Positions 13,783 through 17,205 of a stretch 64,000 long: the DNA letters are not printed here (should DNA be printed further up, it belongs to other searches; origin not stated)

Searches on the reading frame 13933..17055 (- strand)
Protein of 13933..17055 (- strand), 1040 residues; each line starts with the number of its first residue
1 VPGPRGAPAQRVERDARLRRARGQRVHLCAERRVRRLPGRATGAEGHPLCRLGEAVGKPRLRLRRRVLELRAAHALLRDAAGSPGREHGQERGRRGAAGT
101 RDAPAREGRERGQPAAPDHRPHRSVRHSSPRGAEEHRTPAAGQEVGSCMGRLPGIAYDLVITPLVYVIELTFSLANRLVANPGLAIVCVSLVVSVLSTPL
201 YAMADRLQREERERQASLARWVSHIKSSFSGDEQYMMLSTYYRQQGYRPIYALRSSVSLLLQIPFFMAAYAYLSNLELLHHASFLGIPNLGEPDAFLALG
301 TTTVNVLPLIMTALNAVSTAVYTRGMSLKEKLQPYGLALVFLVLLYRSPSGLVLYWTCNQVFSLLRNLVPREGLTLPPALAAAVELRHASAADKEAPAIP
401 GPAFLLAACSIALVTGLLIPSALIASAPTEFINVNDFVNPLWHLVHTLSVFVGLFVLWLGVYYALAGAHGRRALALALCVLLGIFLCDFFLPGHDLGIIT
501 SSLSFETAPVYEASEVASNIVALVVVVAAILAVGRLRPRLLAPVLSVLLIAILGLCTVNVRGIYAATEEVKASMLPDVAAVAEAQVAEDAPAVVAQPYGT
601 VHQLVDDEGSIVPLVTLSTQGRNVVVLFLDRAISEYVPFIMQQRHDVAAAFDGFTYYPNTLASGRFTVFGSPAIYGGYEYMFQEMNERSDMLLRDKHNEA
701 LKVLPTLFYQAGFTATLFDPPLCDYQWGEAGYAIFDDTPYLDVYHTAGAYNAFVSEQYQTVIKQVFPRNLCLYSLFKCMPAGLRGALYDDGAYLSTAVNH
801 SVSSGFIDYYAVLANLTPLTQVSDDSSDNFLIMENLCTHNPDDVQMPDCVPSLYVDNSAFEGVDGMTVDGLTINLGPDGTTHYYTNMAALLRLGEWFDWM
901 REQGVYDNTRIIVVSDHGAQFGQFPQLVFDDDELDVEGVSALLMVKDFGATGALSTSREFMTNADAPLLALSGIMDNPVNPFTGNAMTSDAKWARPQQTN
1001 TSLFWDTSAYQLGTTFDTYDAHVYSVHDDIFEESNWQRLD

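Call 4: search_protein_families(library=pfam, proteins=[window:13933-17055:-], max_evalue=0.001)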
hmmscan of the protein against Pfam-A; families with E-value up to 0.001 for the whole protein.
window:13933-17055:- (1040 aa): 2 families
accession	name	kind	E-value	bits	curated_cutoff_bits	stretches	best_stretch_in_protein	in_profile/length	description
PF02096.25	60KD_IMP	-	3e-18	66.7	35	1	183-369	2-160/163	60Kd inner membrane protein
PF01663.27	Phosphodiest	-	0.0009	19.4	23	0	892-943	194-242/342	Type I phosphodiesterase / nucleotide pyrophosphatase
